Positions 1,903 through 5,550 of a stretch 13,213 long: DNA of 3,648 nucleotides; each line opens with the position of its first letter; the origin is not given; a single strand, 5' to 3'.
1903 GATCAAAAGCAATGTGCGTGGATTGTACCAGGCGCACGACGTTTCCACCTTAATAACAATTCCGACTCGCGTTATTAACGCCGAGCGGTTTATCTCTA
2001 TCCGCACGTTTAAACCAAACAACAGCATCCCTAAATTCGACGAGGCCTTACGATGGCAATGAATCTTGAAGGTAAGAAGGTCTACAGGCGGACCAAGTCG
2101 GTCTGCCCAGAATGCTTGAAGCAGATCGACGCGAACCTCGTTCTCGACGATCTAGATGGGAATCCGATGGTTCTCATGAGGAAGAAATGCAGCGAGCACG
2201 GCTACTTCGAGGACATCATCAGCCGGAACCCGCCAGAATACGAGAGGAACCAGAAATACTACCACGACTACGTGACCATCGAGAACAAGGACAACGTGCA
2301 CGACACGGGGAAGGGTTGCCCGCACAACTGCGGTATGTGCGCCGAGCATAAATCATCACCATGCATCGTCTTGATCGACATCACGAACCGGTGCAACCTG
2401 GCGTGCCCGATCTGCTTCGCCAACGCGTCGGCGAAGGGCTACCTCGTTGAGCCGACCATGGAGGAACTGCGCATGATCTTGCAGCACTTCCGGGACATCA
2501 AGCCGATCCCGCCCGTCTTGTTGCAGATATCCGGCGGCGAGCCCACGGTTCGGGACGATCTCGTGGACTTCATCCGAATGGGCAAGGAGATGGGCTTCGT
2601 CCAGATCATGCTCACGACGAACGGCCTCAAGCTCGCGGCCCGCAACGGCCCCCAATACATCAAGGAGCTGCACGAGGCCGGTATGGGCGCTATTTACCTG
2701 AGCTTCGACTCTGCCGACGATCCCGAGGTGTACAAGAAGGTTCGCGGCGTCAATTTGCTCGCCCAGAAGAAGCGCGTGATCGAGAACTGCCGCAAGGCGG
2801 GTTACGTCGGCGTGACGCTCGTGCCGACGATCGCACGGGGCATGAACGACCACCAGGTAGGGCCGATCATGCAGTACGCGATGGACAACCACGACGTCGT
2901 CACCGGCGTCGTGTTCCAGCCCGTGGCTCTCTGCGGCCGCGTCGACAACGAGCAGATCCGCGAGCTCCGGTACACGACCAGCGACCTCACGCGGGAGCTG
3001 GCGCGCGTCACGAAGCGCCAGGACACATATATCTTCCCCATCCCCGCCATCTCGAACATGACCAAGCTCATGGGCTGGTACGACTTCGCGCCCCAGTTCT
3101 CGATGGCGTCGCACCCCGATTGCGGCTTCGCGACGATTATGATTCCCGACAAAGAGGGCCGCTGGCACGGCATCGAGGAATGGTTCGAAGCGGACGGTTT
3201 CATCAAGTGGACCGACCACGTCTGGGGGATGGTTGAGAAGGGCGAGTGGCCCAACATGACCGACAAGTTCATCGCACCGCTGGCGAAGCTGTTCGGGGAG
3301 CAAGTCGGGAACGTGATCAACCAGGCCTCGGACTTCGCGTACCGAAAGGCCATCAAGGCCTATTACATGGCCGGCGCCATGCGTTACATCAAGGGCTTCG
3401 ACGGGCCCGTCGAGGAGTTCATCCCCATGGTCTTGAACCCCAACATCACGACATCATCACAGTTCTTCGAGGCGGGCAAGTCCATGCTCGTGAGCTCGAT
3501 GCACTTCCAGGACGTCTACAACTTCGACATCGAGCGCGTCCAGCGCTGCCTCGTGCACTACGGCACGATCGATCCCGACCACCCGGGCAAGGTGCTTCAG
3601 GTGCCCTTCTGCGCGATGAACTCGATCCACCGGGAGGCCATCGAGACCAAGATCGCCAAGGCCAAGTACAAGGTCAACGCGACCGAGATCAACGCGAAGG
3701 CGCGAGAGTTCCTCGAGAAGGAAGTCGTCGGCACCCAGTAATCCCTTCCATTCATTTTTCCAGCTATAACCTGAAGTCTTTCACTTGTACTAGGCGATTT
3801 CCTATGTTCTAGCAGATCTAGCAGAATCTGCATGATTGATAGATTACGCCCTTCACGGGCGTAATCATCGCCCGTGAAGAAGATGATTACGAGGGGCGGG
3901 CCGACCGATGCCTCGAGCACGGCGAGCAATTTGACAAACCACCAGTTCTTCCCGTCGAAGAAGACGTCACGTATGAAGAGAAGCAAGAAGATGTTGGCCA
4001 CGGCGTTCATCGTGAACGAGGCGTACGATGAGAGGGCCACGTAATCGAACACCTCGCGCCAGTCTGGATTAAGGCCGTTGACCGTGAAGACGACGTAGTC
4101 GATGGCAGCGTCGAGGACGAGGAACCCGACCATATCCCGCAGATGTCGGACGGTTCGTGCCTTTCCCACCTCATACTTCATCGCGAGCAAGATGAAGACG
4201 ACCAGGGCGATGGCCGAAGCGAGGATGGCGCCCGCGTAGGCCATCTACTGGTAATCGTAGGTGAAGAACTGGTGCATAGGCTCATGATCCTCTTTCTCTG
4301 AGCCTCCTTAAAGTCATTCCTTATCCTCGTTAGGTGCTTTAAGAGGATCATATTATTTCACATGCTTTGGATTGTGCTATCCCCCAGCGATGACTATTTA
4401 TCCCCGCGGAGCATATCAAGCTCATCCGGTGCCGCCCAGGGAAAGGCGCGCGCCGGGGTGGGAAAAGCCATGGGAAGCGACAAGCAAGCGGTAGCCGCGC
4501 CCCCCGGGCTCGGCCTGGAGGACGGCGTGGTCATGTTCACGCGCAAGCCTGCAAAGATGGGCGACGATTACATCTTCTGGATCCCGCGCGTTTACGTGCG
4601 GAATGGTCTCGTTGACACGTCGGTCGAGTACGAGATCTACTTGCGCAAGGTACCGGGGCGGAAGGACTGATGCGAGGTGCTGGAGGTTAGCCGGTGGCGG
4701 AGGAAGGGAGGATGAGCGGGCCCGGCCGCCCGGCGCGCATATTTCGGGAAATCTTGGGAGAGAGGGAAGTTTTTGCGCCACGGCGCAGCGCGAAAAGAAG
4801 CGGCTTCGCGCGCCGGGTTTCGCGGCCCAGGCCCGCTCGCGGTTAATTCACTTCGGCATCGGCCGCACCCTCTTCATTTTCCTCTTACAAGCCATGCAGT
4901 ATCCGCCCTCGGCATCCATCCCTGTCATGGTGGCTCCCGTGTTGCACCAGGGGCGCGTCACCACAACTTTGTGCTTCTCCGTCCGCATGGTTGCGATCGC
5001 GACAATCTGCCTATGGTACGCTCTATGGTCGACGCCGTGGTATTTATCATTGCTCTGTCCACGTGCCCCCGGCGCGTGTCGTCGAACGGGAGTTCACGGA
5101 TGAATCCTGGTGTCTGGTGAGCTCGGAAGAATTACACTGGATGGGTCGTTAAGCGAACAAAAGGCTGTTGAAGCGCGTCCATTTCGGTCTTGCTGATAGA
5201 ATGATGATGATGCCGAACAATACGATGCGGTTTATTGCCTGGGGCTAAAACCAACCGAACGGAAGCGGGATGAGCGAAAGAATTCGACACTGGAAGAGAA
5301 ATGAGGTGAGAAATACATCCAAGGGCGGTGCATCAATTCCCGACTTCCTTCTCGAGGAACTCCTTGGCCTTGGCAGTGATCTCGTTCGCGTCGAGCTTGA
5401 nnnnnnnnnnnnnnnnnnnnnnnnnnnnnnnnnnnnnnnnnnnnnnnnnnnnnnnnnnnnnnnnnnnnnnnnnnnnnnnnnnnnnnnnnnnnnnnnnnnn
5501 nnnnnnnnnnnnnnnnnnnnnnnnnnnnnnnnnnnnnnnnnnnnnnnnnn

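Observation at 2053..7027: Convergent pair of diverged Tes/GDGT-MAS-like radical-SAM paralogs bracketing a small membrane protein and an AbrB-like ORF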

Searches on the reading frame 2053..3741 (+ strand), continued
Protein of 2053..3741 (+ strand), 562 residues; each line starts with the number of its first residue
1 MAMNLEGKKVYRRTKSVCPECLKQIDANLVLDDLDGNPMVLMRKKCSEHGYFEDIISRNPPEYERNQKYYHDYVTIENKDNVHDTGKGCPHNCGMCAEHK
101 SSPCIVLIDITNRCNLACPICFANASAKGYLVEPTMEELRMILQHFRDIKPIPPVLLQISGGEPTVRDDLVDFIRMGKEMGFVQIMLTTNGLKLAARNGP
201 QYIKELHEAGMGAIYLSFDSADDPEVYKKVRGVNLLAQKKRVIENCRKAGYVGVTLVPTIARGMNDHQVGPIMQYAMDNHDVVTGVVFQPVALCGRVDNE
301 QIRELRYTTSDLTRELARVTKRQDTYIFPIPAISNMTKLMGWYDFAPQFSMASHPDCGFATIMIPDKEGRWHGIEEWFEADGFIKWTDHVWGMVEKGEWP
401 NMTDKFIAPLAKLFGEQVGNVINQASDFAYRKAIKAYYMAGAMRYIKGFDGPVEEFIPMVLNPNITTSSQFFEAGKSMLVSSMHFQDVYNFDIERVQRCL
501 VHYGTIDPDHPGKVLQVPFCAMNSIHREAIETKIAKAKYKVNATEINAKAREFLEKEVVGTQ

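Call 86: find_encoding_contigs(protein=P0006, flank=10000, max_places=2)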
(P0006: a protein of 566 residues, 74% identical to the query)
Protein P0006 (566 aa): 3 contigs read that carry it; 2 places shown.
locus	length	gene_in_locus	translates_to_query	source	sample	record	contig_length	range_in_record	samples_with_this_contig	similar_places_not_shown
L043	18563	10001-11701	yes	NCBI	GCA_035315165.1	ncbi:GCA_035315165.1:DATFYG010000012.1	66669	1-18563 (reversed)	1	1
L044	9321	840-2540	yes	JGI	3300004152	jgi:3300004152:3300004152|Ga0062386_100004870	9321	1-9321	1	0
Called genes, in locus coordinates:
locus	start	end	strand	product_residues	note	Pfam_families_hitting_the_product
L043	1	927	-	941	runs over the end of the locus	PF25788:Ig_Rha78A_N, PF08531:Bac_rhamnosid_N, PF05592:Bac_rhamnosid, PF17389:Bac_rhamnosid6H, PF17390:Bac_rhamnosid_C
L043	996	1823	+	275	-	PF03446:NAD_binding_2 (weak), PF03807:F420_oxidored, PF02153:PDH_N (faint), PF14748:P5CR_dimer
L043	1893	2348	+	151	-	PF02036:SCP2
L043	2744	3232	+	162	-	PF00583:Acetyltransf_1, PF13420:Acetyltransf_4, PF13527:Acetyltransf_9, PF13302:Acetyltransf_3 (weak), PF13673:Acetyltransf_10, PF17013:Acetyltransf_15 (weak), PF13508:Acetyltransf_7, PF08445:FR47, +1 more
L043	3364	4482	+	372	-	PF12773:DZR (faint), PF13181:TPR_8 (faint), PF13240:Zn_Ribbon_1 (weak)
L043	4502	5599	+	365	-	PF01208:URO-D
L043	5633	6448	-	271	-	-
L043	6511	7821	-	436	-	PF09861:Lar_N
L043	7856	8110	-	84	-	-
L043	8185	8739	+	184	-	PF07385:Lyx_isomer (weak)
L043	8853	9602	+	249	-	PF00106:adh_short, PF08659:KR, PF13561:adh_short_C2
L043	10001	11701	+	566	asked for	PF23545:Zn_ribbon_HMPTM, PF04055:Radical_SAM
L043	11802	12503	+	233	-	PF13398:Peptidase_M50B (weak)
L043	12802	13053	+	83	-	-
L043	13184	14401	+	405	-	PF03435:Sacchrp_dh_NADP, PF16653:Sacchrp_dh_C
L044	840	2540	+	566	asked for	PF23545:Zn_ribbon_HMPTM, PF04055:Radical_SAM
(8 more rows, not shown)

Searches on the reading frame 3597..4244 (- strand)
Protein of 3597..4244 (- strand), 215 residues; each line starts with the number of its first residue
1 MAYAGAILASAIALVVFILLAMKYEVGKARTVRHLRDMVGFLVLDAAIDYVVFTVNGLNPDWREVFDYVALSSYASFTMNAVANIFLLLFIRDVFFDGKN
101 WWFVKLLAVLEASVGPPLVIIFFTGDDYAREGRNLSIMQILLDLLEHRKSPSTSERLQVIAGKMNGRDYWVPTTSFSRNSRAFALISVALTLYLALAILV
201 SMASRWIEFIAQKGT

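Call 4: search_protein_families(library=pfam, proteins=[window:3597-4244:-], max_evalue=0.01)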
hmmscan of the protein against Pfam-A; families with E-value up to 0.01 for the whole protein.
window:3597-4244:- (215 aa): 0 families

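Call 6: search_protein_families(library=ncbifam, proteins=[window:3597-4244:-], max_evalue=0.01)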
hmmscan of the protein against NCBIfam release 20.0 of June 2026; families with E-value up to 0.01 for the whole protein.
window:3597-4244:- (215 aa): 0 families

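Call 33: search_protein_families(library=padloc, proteins=[window:3597-4244:-], max_evalue=0.01)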
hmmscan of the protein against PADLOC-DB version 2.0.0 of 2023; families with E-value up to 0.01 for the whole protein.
window:3597-4244:- (215 aa): 0 families

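Call 44: search_protein_representatives(protein=window:3597-4244:-)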
Query: 215 residues. Proteins with E-value up to 0.001 (for the whole library): 13; up to 1e-10: 6; up to 1e-30: 2. The best 13 are listed.
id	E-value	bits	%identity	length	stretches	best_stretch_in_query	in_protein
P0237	1.6e-133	459.2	100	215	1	1-215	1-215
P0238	8.2e-39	150.0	67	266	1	1-126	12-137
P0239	1.4e-19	87.2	32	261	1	2-143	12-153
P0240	6.6e-19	85.0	43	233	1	12-124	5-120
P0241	3.2e-14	69.7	38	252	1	1-125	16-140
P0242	7.4e-11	58.7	37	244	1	1-128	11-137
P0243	3.4e-10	56.6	38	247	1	2-125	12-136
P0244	2.1e-09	54.0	34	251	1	1-114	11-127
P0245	3.4e-09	53.3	38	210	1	38-140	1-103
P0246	2.2e-08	50.6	31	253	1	1-122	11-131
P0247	6.8e-08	49.1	33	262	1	3-125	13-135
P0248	6.2e-06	42.7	33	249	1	1-127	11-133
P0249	4.2e-05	40.0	32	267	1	7-117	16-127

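Call 47: find_encoding_contigs(protein=P0238, flank=6000, max_places=4)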
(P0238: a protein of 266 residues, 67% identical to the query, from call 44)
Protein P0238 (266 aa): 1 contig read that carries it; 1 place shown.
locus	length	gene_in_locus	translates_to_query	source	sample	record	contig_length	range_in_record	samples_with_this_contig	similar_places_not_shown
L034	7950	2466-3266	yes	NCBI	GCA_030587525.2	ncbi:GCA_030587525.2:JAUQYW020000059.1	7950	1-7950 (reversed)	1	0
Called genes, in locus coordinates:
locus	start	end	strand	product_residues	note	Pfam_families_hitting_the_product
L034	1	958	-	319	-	PF00025:Arf, PF04670:Gtr1_RagA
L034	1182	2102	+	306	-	-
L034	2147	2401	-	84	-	-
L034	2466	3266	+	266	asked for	-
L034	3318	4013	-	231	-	PF02371:Transposase_20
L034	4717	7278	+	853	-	PF01978:TrmB (weak), PF01442:Apolipoprotein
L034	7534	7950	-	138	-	?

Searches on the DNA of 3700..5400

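Call 39: search_rna_families(source=window, start=3700, end=5400, threshold=evalue, max_evalue=1)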
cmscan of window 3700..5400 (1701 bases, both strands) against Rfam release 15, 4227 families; matches with E-value up to 1: 0.
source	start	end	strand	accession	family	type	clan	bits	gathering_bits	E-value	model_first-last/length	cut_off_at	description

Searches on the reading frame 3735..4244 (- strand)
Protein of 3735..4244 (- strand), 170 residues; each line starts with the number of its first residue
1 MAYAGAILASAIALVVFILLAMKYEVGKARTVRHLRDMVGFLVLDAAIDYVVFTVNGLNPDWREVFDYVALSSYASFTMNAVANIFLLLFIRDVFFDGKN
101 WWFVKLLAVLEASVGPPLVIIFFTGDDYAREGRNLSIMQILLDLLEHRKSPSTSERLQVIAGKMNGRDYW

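Call 32: search_protein_families(library=pfam, proteins=[window:3735-4244:-], max_evalue=10)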
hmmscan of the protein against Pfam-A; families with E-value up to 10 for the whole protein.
seq(170 aa): 2 families
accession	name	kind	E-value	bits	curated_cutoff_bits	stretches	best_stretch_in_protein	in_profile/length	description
PF08019.17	EptA_B_N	-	0.027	14.8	22.3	1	55-137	49-130/152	Phosphoethanolamine transferase EptA/EptB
PF20617.3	DUF6803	-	0.096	13.3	27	1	7-82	27-105/162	Family of unknown function (DUF6803)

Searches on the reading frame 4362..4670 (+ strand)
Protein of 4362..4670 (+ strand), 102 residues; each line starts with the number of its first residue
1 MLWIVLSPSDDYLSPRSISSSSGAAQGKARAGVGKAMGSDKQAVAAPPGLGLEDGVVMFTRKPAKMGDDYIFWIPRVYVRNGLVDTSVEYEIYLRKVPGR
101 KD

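Call 4: search_protein_families(library=pfam, proteins=[window:4362-4670:+], max_evalue=0.01)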
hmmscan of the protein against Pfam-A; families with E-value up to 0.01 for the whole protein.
window:4362-4670:+ (102 aa): 0 families

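Call 6: search_protein_families(library=ncbifam, proteins=[window:4362-4670:+], max_evalue=0.01)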
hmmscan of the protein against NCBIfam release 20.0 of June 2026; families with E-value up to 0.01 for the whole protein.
window:4362-4670:+ (102 aa): 0 families

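Call 33: search_protein_families(library=padloc, proteins=[window:4362-4670:+], max_evalue=0.01)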
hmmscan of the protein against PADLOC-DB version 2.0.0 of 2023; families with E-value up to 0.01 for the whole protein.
window:4362-4670:+ (102 aa): 0 families

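Call 35: find_homologous_proteins(query=window:4362-4670:+, max_evalue=0.001)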
Query window:4362-4670:+ (102 aa): 93 proteins with E <= 0.001 among 99 candidates.
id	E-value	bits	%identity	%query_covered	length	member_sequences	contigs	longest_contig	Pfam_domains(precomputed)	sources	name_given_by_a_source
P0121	2.0e-36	142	100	65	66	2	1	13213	-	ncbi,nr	ncbi:MAG: hypothetical protein JW839_02505 [Candidatus Lokiarchaeota archaeon]|nr:hypothetical prote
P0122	3.8e-25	106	75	64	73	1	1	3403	-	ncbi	-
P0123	5.8e-25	105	77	64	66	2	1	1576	-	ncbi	-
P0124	1.0e-22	98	73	65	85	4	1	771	-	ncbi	-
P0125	3.1e-22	97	77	61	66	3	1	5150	-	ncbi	-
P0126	4.0e-22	96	73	65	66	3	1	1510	-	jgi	jgi:hypothetical protein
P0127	5.5e-20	89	76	58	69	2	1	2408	-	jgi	jgi:hypothetical protein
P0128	8.1e-20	89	75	52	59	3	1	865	-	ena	-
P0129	9.5e-20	89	76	50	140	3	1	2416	-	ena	-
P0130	1.1e-19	88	74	53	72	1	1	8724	-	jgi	-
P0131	2.0e-19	87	75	54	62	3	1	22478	-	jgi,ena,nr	nr:hypothetical protein [Candidatus Sigynarchaeota archaeon]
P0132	3.0e-19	87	69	64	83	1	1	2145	-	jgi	jgi:hypothetical protein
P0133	3.3e-19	87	77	51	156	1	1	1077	-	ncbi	-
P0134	9.9e-19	85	78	50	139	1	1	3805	-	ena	-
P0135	1.5e-18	85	81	46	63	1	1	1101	-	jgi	jgi:hypothetical protein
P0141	3.3e-18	84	72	52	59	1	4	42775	-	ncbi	ncbi:MAG: hypothetical protein Q6373_002245 [Candidatus Sigynarchaeota archaeon]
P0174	1.2e-16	79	74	46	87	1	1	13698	-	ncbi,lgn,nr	ncbi:MAG: hypothetical protein JW839_03880 [Candidatus Lokiarchaeota archaeon]|nr:hypothetical prote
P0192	6.0e-16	76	60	59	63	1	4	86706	-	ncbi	ncbi:MAG: hypothetical protein Q6373_001920 [Candidatus Sigynarchaeota archaeon]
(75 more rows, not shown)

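Call 37: find_encoding_contigs(protein=P0141, flank=5000, max_places=4)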
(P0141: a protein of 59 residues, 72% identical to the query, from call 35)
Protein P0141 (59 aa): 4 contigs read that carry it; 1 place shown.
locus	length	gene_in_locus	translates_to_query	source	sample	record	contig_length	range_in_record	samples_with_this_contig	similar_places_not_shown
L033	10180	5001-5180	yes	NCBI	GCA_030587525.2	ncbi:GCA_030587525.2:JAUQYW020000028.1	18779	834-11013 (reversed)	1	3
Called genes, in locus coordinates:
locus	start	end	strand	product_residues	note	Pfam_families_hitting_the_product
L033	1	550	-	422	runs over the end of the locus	PF18301:preATP-grasp_3 (weak), PF02655:ATP-grasp_3, PF02786:CPSase_L_D2, PF08443:RimK, PF07478:Dala_Dala_lig_C, PF13535:ATP-grasp_4 (weak)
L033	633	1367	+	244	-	PF00977:His_biosynth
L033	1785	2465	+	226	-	-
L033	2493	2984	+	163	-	PF01575:MaoC_dehydratas, PF13452:FAS1_DH_region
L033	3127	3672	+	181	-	-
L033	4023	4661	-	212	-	PF02607:B12-binding_2, PF02310:B12-binding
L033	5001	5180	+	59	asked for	-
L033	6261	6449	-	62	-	-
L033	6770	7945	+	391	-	PF12837:Fer4_6 (faint), PF00037:Fer4 (faint), PF13237:Fer4_10 (weak), PF14697:Fer4_21 (weak), PF12838:Fer4_7 (weak), PF13187:Fer4_9 (weak)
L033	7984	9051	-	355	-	-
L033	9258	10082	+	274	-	PF01553:Acyltransferase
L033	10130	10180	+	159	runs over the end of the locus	PF00588:SpoU_methylase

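Call 61: predict_structure(alignment_id=A1)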
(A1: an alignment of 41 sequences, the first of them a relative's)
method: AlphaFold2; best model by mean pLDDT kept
length: 66 residues; sequences in the alignment: 41
mean_pLDDT: 71.5   pTM: 0.44
mean pLDDT of the five models: 71.5, 65.1, 62.2, 54.4, 46.7
residues with pLDDT >= 90: 0; 70-90: 44; 50-70: 14; < 50: 8
segments of 3 or more residues with pLDDT < 50: 1-4
pLDDT, mean of each block of 10 residues (from residue 1): 48 64 76 81 82 79 70
secondary structure, 60 per line:
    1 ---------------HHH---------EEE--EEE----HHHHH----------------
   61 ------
elements in order: E28-30 E33-35 H40-44

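Call 63: fold_search(model_id=the predicted structure, library=pdb)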
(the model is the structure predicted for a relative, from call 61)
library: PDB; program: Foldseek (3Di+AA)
matches with E <= 10: 3; with E <= 0.001: 0
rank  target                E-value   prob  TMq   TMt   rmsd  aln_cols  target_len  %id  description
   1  8jvq                  6.9e+00  0.06  0.35  0.45   3.4        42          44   19  Crystal structure of the dimeric RIFT fold protein Ph1_DG (released 2024-07-03)
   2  8jvr                  7.9e+00  0.06  0.35  0.48   3.5        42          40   21  Crystal structure of the dimeric RIFT fold protein Ph1_GG (released 2024-07-03)
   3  7xi6_A                9.9e+00  0.04  0.38  0.42   3.7        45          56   20  Crystal structure of C56 from pSSVi (released 2023-04-19)

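Call 67: find_encoding_contigs(protein=P0174, flank=4000, max_places=3)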
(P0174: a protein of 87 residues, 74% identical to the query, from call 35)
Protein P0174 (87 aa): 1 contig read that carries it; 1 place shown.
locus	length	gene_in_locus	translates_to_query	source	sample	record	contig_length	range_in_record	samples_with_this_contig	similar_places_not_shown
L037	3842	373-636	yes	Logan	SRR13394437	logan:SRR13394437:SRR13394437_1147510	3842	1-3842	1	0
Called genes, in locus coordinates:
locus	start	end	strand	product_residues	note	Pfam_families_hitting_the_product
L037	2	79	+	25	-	?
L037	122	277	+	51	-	-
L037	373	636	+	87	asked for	-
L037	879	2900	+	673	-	PF04515:Choline_transpo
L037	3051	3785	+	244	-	-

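Call 68: find_encoding_contigs(protein=P0192, flank=4000, max_places=3)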
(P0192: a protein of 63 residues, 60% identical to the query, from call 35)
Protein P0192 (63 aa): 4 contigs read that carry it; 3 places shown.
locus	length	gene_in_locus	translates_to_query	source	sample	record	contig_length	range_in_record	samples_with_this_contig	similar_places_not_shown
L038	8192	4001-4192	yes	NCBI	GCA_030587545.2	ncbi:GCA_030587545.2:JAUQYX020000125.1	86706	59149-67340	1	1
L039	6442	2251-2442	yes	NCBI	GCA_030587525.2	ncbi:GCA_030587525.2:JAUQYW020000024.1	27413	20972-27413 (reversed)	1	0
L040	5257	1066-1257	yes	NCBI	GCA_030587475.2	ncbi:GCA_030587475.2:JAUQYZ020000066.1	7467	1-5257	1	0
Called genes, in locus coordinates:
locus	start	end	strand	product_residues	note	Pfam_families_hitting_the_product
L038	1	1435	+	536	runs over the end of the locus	PF00884:Sulfatase, PF01663:Phosphodiest (weak), PF16347:SGSH_C (faint)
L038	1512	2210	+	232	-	-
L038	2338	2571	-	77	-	-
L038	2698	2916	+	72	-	-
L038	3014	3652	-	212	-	-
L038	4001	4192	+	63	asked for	-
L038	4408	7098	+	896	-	PF04997:RNA_pol_Rpb1_1, PF00623:RNA_pol_Rpb1_2, PF04983:RNA_pol_Rpb1_3, PF05000:RNA_pol_Rpb1_4, PF04998:RNA_pol_Rpb1_5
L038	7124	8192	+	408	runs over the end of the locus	PF04998:RNA_pol_Rpb1_5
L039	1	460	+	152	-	?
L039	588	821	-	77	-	-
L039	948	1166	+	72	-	-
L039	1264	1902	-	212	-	-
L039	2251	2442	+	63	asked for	-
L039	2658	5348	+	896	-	PF04997:RNA_pol_Rpb1_1, PF00623:RNA_pol_Rpb1_2, PF04983:RNA_pol_Rpb1_3, PF05000:RNA_pol_Rpb1_4, PF04998:RNA_pol_Rpb1_5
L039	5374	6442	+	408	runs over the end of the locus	PF04998:RNA_pol_Rpb1_5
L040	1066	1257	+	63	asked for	-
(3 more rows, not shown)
